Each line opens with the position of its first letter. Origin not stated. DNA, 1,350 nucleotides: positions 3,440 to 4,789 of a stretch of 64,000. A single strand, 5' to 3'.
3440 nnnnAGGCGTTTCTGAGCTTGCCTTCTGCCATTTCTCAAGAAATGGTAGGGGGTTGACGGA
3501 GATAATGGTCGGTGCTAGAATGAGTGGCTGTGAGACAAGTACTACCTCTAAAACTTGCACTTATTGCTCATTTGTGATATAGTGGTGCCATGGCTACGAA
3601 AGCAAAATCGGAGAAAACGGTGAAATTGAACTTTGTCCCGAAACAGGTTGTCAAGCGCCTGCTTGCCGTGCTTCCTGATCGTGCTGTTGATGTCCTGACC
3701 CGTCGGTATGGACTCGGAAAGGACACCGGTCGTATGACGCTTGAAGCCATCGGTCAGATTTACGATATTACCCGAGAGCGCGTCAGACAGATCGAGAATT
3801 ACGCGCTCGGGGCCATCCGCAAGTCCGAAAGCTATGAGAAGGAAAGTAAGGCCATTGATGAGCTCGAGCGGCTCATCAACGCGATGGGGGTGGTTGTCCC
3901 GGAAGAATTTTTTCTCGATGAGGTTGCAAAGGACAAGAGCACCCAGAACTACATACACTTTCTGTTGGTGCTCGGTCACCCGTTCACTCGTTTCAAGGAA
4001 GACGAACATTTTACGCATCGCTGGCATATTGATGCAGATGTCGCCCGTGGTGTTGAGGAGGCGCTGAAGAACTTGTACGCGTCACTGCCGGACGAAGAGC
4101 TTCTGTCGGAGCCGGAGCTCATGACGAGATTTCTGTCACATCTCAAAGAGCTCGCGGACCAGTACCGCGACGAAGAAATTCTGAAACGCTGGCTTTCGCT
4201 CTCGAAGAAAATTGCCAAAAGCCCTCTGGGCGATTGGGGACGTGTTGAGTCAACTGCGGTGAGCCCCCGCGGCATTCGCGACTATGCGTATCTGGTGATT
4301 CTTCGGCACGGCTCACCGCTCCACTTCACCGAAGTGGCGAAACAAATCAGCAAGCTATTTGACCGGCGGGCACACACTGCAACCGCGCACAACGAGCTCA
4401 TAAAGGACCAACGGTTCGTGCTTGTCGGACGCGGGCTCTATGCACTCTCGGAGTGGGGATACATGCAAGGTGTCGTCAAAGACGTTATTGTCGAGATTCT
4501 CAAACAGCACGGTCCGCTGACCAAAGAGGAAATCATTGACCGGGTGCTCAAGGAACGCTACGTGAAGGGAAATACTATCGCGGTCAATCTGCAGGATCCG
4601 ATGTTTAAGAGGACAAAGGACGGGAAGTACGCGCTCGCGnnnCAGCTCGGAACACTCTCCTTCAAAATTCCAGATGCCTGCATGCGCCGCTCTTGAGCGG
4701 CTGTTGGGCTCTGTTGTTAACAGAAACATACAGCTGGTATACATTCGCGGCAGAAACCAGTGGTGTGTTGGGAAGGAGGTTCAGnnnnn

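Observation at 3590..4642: Stand-alone sigma-70 region-4 HTH at the N-terminus of a 350-aa protein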

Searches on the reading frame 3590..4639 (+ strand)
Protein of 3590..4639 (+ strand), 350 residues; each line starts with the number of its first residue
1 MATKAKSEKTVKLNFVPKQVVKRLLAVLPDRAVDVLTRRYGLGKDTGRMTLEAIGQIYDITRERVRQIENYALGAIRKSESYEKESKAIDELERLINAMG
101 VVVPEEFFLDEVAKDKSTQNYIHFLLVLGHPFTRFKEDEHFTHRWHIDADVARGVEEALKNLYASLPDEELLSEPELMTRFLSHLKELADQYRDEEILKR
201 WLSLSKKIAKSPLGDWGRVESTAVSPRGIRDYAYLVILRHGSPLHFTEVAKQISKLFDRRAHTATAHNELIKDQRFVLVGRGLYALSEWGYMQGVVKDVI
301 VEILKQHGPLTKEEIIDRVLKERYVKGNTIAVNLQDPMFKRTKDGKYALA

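Call 3: search_protein_families(library=pfam, proteins=[window:3590-4639:+], max_evalue=1)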
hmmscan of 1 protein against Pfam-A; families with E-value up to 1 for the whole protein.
window:3590-4639:+ (350 aa): 3 families
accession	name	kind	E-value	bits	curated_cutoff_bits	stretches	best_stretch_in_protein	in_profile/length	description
PF04545.22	Sigma70_r4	-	5.3e-14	51.9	24.1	1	24-78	1-50/50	Sigma-70, region 4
PF05066.19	HARE-HTH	-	9.9e-09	35.9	25.9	2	232-289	6-71/71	HB1, ASXL, restriction endonuclease HTH domain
PF11784.13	DUF3320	-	0.035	14.5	25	1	294-321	10-37/50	Protein of unknown function (DUF3320)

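Call 4: search_protein_families(library=ncbifam, proteins=[window:3590-4639:+], max_evalue=1)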
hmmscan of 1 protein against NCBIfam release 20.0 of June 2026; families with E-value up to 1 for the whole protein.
window:3590-4639:+ (350 aa): 28 families (the best 25 are shown)
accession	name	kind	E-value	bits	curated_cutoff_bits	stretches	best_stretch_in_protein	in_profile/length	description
NF041931.2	MzaA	equivalog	1.8e-16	60.1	800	1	18-82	644-707/726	MZA anti-phage system associated sigma-70 family RNA polymerase sigma factor MzaA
NF005643.0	PRK07406.1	equivalog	1.8e-13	50.3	500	1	8-79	317-386/397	RNA polymerase sigma factor RpoD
NF004208.0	PRK05658.1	equivalog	2.9e-13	49.7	555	1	18-78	559-618/631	RNA polymerase sigma factor RpoD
TIGR02393.1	RpoD_Cterm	equivalog_domain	5.9e-12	45.7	354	1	16-81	165-229/238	RNA polymerase sigma factor RpoD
TIGR02997.1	Sig70-cyanoRpoD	subfamily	2e-10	40.4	384.5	1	8-77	231-298/298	RNA polymerase sigma factor, RpoD/SigA family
NF006666.0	PRK09210.1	equivalog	2.6e-10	40.2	572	1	18-80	299-360/370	RNA polymerase sigma factor RpoD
NF005920.0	PRK07921.1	subfamily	3.5e-10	39.4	464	1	6-84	246-322/328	RNA polymerase sigma factor SigB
NF005642.0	PRK07405.1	subfamily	5.7e-10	38.9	524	1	19-82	249-311/318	RNA polymerase sigma factor SigD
NF005785.0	PRK07598.1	equivalog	5.8e-10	38.6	554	1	19-80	342-402/415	RNA polymerase sigma factor SigC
TIGR02394.1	rpoS_proteo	equivalog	6.6e-10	39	378.7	1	18-79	213-273/285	RNA polymerase sigma factor RpoS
NF004561.0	PRK05901.1-3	equivalog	1.1e-09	38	582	1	14-78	463-525/537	RNA polymerase sigma factor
NF004207.0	PRK05657.1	equivalog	1.2e-09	38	394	1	18-78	256-315/329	RNA polymerase sigma factor RpoS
NF004562.0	PRK05901.1-4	equivalog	9.6e-09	34.3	779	1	18-83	483-547/571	RNA polymerase sigma factor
NF004615.0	PRK05949.1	subfamily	1.5e-08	33.9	530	1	18-82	257-320/327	RNA polymerase sigma factor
NF004566.0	PRK05901.2-4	equivalog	1.6e-08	34.2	531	1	16-78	370-432/448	RNA polymerase sigma factor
TIGR04567.1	RNAP_delt_lowGC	equivalog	6e-05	23.2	42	1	231-298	7-79/83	DNA-directed RNA polymerase subunit delta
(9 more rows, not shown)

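Call 8: find_homologous_proteins(query=window:3590-4639:+)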
Query window:3590-4639:+ (350 aa): 8000 proteins with E <= 0.001 among 8000 candidates; the best 120 are listed.
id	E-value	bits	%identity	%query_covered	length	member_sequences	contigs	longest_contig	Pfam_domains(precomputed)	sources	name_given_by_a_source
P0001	7.3e-227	770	99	100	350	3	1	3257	PF04545.23,PF05066.20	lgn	-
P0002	6.4e-176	602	79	100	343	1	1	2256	PF04545.23,PF05066.20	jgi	jgi:DNA-directed RNA polymerase delta subunit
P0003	8.4e-166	569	74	96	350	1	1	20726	PF04545.23,PF05066.20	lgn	-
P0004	1.9e-160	552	72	99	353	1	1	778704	PF04545.23,PF05066.20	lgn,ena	-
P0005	2.4e-154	531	68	97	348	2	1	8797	PF04545.23,PF05066.20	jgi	-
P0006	6.6e-154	530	68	97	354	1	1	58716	PF04545.23,PF05066.20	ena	-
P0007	4.1e-153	527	67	100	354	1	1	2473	PF04545.23,PF05066.20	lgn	-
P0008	6.1e-153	527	68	97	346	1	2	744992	PF04545.23,PF05066.20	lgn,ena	-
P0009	9.6e-152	523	68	96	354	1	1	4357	PF04545.23,PF05066.20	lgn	-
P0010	4.2e-151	521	69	97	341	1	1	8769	PF04545.23,PF05066.20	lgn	-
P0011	1.3e-150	519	65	100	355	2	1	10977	PF04545.23,PF05066.20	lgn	-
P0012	2.2e-150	519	67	98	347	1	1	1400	PF04545.23,PF05066.20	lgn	-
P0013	2.7e-150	518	68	96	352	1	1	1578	PF04545.23,PF05066.20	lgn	-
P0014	1.6e-149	516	66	98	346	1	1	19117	PF04545.23,PF05066.20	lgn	-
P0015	4.6e-149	514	66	100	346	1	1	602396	PF04545.23,PF05066.20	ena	-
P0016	8.6e-148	510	66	99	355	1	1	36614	PF04545.23,PF05066.20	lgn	-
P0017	1.8e-147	509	67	96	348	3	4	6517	PF04545.23,PF05066.20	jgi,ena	-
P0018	1.8e-147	509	64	100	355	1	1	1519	PF04545.23,PF05066.20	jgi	-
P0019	1.4e-143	496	63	100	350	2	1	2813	PF04545.23,PF05066.20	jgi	-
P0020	1.9e-143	496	62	100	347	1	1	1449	PF04545.23,PF05066.20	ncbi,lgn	-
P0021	6.0e-143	494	63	100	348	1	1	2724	PF04545.23,PF05066.20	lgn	-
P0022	1.6e-142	493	63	99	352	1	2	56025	PF04545.23,PF05066.20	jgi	jgi:hypothetical protein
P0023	4.2e-142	491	63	97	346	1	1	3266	PF04545.23,PF05066.20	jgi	jgi:hypothetical protein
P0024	4.6e-142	491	65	95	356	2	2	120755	PF04545.23,PF05066.20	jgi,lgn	jgi:hypothetical protein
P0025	5.0e-141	488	65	97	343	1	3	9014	PF04545.23,PF05066.20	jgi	jgi:hypothetical protein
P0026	1.0e-140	487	63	99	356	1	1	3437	PF04545.23,PF05066.20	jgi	jgi:hypothetical protein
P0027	1.1e-140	487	65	97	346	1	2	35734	PF04545.23,PF05066.20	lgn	-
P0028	1.3e-140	486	65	97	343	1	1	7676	PF04545.23,PF05066.20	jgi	jgi:hypothetical protein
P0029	1.9e-140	486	65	97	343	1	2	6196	PF04545.23,PF05066.20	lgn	-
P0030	2.0e-140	486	64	98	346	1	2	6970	PF04545.23,PF05066.20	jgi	jgi:hypothetical protein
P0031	2.2e-140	486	63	97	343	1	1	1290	PF04545.23,PF05066.20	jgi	jgi:hypothetical protein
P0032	3.4e-140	485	62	97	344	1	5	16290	PF04545.23,PF05066.20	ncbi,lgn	-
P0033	4.1e-140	485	63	96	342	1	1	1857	PF04545.23,PF05066.20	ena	-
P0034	4.4e-140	485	62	99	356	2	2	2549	PF04545.23,PF05066.20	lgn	-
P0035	4.6e-140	485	61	99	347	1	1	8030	PF04545.23,PF05066.20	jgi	jgi:hypothetical protein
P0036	5.0e-140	484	60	100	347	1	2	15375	PF04545.23,PF05066.20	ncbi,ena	-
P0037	7.0e-140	484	65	97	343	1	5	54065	PF04545.23,PF05066.20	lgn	-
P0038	7.3e-140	484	64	97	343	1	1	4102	PF04545.23,PF05066.20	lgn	-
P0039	1.2e-139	483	61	97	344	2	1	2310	PF04545.23,PF05066.20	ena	-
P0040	1.7e-139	483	64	96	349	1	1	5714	PF04545.23,PF05066.20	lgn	-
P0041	1.7e-139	483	64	96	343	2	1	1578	PF04545.23,PF05066.20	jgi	-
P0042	1.7e-139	483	61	97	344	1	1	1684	PF04545.23,PF05066.20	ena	-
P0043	1.7e-139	483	62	97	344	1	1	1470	PF04545.23,PF05066.20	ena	-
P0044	1.9e-139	483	64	97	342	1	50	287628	PF04545.23,PF05066.20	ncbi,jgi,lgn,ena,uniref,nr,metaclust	ncbi:MAG: hypothetical protein COV32_01260 [Candidatus Yonathbacteria bacterium CG10_big_fil_rev_8_2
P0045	1.9e-139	482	62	99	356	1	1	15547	PF04545.23,PF05066.20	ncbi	-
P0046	2.0e-139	482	61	97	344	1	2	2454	PF04545.23,PF05066.20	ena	-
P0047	2.1e-139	482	64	97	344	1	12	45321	PF04545.23,PF05066.20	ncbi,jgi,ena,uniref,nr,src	ncbi:MAG: hypothetical protein A2928_01285 [Candidatus Taylorbacteria bacterium RIFCSPLOWO2_01_FULL_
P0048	2.1e-139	482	64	96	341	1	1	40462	PF04545.23,PF05066.20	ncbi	-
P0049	2.7e-139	482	62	96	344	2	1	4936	PF04545.23,PF05066.20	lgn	-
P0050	2.8e-139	482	65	97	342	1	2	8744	PF04545.23,PF05066.20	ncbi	-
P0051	2.9e-139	482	62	97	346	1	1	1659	PF04545.23,PF05066.20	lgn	-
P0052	3.1e-139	482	63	97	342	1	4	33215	PF04545.23,PF05066.20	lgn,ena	-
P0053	3.2e-139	482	65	97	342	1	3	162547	PF04545.23,PF05066.20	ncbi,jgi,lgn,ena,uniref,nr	ncbi:hypothetical protein AUJ77_02090 [Candidatus Nomurabacteria bacterium CG1_02_43_90]|uniref:HTH 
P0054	3.2e-139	482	61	97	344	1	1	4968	PF04545.23,PF05066.20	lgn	-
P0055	3.3e-139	482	64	97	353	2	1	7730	PF04545.23,PF05066.20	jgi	jgi:hypothetical protein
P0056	3.3e-139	482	63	97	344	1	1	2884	PF04545.23,PF05066.20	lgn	-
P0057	4.0e-139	481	63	97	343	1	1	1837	PF04545.23,PF05066.20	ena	-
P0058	4.5e-139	481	64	97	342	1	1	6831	PF04545.23,PF05066.20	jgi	-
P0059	4.6e-139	481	61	97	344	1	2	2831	PF04545.23,PF05066.20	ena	-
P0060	4.7e-139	481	61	97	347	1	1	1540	PF04545.23,PF05066.20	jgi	-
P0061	5.3e-139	481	64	97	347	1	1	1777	PF04545.23,PF05066.20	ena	-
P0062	5.3e-139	481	61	97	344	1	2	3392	PF04545.23,PF05066.20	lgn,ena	-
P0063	5.5e-139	481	61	97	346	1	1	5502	PF04545.23,PF05066.20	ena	-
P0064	5.6e-139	481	64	97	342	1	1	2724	PF04545.23,PF05066.20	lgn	-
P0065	5.9e-139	481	64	97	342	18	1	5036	PF04545.23,PF05066.20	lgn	-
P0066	6.2e-139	481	62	99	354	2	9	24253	PF04545.23,PF05066.20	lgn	-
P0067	6.6e-139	481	63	93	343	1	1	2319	PF04545.23,PF05066.20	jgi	jgi:hypothetical protein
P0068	6.9e-139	481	62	97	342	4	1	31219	PF04545.23,PF05066.20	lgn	-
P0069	8.4e-139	480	61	97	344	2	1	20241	PF04545.23,PF05066.20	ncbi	-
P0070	8.7e-139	480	62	97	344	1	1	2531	PF04545.23,PF05066.20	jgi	jgi:hypothetical protein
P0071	8.7e-139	480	62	97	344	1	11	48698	PF04545.23,PF05066.20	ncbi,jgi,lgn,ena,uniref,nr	ncbi:MAG: hypothetical protein A2942_04245 [Candidatus Lloydbacteria bacterium RIFCSPLOWO2_01_FULL_5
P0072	9.9e-139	480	63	97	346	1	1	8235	PF04545.23,PF05066.20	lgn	-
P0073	1.1e-138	480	61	97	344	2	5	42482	PF04545.23,PF05066.20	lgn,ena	-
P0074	1.2e-138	480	64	97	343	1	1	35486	PF04545.23,PF05066.20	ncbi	-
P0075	1.2e-138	480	62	94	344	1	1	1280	PF04545.23,PF05066.20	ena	-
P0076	1.2e-138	480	62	94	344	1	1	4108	PF04545.23,PF05066.20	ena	-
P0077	1.3e-138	480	61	97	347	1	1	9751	PF04545.23,PF05066.20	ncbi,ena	-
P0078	1.3e-138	480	63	99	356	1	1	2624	PF04545.23,PF05066.20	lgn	-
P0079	1.5e-138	480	63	97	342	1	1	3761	PF04545.23,PF05066.20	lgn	-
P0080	1.5e-138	480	65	97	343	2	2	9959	PF04545.23,PF05066.20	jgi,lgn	-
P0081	1.5e-138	480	62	97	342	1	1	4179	PF04545.23,PF05066.20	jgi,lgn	jgi:DNA-binding winged helix-turn-helix (wHTH) protein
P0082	1.7e-138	479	62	97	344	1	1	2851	PF04545.23,PF05066.20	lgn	-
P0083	1.8e-138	479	60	97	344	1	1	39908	PF04545.23,PF05066.20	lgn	-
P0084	1.8e-138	479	61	100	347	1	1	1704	PF04545.23,PF05066.20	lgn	-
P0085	1.9e-138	479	63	97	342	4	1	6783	PF04545.23,PF05066.20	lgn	-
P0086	2.0e-138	479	61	97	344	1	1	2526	PF04545.23,PF05066.20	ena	-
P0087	2.1e-138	479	63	97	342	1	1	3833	PF04545.23,PF05066.20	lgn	-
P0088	2.2e-138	479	61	94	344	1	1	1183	PF04545.23,PF05066.20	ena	-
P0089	2.2e-138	479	59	97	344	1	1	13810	PF04545.23,PF05066.20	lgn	-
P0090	2.2e-138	479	62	97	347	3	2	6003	PF04545.23,PF05066.20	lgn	-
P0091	2.3e-138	479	61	98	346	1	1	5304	PF04545.23,PF05066.20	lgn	-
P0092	2.3e-138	479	63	97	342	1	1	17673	PF04545.23,PF05066.20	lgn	-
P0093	2.3e-138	479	63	97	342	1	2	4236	PF04545.23,PF05066.20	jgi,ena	-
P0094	2.4e-138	479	63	97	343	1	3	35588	PF04545.23,PF05066.20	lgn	-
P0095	2.4e-138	479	64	97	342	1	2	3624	PF04545.23,PF05066.20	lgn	-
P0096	3.0e-138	479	61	97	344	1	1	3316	PF04545.23,PF05066.20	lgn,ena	-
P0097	3.2e-138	479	63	97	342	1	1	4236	PF04545.23,PF05066.20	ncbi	-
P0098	3.2e-138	478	62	97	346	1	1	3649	PF04545.23,PF05066.20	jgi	-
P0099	3.3e-138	478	60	97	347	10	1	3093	PF04545.23,PF05066.20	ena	-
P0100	3.3e-138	478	63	97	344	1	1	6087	PF04545.23,PF05066.20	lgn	-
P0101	3.3e-138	478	64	97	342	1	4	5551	PF04545.23,PF05066.20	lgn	-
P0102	3.4e-138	478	60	100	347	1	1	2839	PF04545.23,PF05066.20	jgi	-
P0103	3.5e-138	478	62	97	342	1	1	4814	PF04545.23,PF05066.20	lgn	-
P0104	3.6e-138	478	62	97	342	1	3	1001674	PF04545.23,PF05066.20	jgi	jgi:DNA-binding winged helix-turn-helix (wHTH) protein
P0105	3.8e-138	478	61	96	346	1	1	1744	PF04545.23,PF05066.20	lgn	-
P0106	3.9e-138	478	62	94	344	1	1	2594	PF04545.23,PF05066.20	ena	-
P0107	3.9e-138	478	62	97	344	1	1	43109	PF04545.23,PF05066.20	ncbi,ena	-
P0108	4.0e-138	478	60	97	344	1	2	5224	PF04545.23,PF05066.20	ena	-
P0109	4.0e-138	478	63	97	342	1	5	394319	PF04545.23,PF05066.20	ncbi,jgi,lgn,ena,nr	ncbi:MAG TPA: hypothetical protein DCS23_02080 [Candidatus Yonathbacteria bacterium]|nr:hypothetical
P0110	4.2e-138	478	65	96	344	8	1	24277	PF04545.23,PF05066.20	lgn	-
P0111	4.5e-138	478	61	97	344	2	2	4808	PF04545.23,PF05066.20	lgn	-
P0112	4.6e-138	478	61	97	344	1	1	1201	PF04545.23,PF05066.20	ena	-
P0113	5.1e-138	478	61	97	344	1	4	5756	PF04545.23,PF05066.20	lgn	-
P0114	5.2e-138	478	62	96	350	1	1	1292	PF04545.23,PF05066.20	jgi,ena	-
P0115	5.3e-138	478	61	97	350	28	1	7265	PF04545.23,PF05066.20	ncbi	-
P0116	5.5e-138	478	64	96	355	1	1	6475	PF04545.23,PF05066.20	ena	-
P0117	5.7e-138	478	62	97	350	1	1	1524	PF04545.23,PF05066.20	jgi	jgi:hypothetical protein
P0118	6.1e-138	478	62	99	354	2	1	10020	PF04545.23,PF05066.20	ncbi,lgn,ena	-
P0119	7.2e-138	477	62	99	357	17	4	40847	PF04545.23,PF05066.20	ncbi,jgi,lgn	jgi:hypothetical protein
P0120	7.8e-138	477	63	97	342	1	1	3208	PF04545.23,PF05066.20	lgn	-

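Call 15: search_solved_structures(query=A1, max_evalue=1, show_alignments=0)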
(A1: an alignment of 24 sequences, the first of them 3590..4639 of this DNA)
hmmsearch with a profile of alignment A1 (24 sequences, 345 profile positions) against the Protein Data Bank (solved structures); distinct sequences matched with E-value up to 1: 75 (the best 60 are shown).
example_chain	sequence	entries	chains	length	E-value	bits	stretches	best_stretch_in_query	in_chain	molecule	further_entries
8h3v_G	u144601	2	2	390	2.4e-11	46.4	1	16-74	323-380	RNA polymerase sigma factor SigA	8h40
7ye1_F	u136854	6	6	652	5.3e-11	45.3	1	6-78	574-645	RNA polymerase sigma factor RpoD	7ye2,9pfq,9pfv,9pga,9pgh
4g6d_A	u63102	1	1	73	5.9e-11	45.1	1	17-78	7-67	RNA polymerase sigma factor rpoD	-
9dvs_G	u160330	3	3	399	8.6e-11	44.6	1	18-74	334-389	RNA polymerase sigma factor SigA1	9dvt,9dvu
1tlh_B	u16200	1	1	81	1.3e-10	44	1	13-74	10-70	RNA polymerase sigma factor rpoD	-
4g8x_A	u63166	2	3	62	1.5e-10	43.8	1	17-71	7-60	RNA polymerase sigma factor rpoD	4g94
8gzg_F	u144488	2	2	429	1.7e-10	43.5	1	17-74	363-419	RNA polymerase sigma factor SigA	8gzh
7l7b_F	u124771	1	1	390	1.9e-10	43.4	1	16-78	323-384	RNA polymerase sigma factor SigA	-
3t72_o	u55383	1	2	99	2.4e-10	43.1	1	13-73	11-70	RNA polymerase sigma factor rpoD, DNA-directed RNA polymerase subunit beta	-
7kuf_B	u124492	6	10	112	3.3e-10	42.7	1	16-73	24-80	RNA polymerase sigma factor, DNA-directed RNA polymerase subunit beta chimera | RNA polymerase sigma factor SigA,DNA-directed RNA polymerase subunit beta | RNA 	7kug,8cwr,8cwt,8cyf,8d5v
1tty_A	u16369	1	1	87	4.3e-10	42.3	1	16-75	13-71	RNA polymerase sigma factor rpoD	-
6ono_B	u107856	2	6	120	4.8e-10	42.1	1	16-72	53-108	RNA polymerase sigma factor SigA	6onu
2p7v_B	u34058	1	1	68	5.3e-10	42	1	18-74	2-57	RNA polymerase sigma factor rpoD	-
9e7v_F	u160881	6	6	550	5.7e-10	41.9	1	16-72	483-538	RNA polymerase sigma factor SigA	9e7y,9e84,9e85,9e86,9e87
7xya_F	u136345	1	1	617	6e-10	41.8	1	12-78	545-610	RNA polymerase sigma factor RpoD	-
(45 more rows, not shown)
